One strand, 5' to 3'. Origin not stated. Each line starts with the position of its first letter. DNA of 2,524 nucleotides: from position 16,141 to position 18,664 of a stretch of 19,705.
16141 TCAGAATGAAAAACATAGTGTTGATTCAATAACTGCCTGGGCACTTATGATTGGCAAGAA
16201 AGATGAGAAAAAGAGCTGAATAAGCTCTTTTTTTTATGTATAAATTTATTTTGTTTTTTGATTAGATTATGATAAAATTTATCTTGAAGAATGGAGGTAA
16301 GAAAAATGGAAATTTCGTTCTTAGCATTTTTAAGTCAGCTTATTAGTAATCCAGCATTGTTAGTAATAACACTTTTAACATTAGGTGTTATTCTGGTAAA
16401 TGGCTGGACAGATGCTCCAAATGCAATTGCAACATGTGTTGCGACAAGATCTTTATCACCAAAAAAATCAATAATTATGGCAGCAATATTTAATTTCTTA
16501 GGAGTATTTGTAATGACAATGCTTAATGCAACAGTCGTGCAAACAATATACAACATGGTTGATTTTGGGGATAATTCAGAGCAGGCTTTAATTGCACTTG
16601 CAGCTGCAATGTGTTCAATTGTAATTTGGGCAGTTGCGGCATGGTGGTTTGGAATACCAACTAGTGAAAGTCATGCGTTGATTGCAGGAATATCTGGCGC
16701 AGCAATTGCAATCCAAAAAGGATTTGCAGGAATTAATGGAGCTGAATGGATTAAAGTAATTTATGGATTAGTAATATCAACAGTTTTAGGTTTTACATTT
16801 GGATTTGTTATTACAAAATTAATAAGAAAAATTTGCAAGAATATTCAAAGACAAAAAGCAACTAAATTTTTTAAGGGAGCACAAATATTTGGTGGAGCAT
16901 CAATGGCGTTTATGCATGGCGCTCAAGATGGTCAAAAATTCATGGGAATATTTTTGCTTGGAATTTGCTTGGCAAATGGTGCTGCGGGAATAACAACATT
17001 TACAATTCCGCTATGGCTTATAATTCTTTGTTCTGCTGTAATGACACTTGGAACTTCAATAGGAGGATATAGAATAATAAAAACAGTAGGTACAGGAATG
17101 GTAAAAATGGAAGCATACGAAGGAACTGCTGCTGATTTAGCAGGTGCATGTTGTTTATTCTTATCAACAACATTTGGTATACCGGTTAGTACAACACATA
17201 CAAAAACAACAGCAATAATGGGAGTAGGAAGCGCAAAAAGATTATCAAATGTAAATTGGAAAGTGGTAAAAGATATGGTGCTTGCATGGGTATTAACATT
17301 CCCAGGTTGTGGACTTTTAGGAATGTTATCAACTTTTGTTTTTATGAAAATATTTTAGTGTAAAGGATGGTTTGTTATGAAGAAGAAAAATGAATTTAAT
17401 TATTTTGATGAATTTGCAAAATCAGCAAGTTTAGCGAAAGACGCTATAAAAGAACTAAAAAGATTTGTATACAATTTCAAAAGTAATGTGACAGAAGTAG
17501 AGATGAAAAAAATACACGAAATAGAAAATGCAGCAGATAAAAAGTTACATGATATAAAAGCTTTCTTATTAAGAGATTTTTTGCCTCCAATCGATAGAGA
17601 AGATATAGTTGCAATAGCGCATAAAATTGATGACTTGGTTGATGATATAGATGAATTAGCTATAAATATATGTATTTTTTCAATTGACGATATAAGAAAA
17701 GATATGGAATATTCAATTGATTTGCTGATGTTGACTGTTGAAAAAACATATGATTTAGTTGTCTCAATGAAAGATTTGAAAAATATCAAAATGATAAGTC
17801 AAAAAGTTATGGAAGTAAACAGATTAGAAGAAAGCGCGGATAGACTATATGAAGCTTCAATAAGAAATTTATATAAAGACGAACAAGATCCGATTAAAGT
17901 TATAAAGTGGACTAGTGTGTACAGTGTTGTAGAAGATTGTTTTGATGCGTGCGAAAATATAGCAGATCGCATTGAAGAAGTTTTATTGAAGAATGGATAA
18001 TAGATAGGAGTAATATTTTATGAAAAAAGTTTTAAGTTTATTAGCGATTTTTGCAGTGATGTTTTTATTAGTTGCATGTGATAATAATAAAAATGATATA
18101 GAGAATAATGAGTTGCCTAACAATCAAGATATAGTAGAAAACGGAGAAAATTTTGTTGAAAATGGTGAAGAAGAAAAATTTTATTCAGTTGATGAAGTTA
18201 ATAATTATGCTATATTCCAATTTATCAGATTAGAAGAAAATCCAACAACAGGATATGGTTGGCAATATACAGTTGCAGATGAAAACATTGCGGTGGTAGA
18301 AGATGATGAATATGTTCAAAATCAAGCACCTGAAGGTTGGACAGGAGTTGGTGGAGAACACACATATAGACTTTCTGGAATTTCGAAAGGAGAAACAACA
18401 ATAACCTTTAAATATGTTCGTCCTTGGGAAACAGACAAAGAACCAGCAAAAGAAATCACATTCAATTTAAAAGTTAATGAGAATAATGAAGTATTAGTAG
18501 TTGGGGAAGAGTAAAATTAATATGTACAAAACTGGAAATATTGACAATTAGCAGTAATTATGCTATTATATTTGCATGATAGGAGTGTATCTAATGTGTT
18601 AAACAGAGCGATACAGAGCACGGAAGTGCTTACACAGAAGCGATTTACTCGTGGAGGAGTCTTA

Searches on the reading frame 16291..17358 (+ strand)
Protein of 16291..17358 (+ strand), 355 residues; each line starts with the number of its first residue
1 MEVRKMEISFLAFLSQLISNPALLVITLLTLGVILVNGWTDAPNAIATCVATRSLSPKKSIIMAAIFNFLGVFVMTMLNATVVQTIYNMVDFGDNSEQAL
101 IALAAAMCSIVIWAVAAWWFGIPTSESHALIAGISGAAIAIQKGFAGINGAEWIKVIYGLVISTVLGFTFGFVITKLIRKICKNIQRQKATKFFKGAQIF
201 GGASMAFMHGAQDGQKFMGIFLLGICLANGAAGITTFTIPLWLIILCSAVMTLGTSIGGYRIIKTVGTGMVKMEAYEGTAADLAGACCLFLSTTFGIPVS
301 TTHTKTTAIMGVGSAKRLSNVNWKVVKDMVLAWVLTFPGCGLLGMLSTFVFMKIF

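Call 26: search_protein_families(library=pfam, proteins=[window:16291-17358:+], max_evalue=0.001)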
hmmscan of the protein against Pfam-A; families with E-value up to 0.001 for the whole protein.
window:16291-17358:+ (355 aa): 1 family
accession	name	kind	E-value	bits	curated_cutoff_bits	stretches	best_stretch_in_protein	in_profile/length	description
PF01384.25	PHO4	-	2e-83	280.7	33.7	1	37-344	1-350/350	Phosphate transporter family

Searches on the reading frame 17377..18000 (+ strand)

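Call 26: search_protein_families(library=pfam, proteins=[window:17377-18000:+], max_evalue=0.001)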
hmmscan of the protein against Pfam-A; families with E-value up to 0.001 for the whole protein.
window:17377-18000:+ (207 aa): 1 family
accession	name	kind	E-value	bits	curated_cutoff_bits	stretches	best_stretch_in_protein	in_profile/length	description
PF01865.21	PhoU_div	-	5.8e-18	65.5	24.4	1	4-204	8-213/214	Protein of unknown function DUF47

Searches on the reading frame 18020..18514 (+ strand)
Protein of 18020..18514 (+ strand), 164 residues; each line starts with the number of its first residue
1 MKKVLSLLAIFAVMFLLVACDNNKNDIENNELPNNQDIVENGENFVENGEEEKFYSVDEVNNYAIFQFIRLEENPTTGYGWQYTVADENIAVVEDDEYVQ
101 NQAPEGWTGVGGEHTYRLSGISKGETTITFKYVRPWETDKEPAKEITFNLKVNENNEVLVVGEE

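Call 26: search_protein_families(library=pfam, proteins=[window:18020-18514:+], max_evalue=0.001)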
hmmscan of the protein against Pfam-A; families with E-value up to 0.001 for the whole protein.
window:18020-18514:+ (164 aa): 1 family
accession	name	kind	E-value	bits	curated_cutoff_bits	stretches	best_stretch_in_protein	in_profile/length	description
PF09394.16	Inhibitor_I42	-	1.2e-24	86.8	27.2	1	69-152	10-91/91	Chagasin family peptidase inhibitor I42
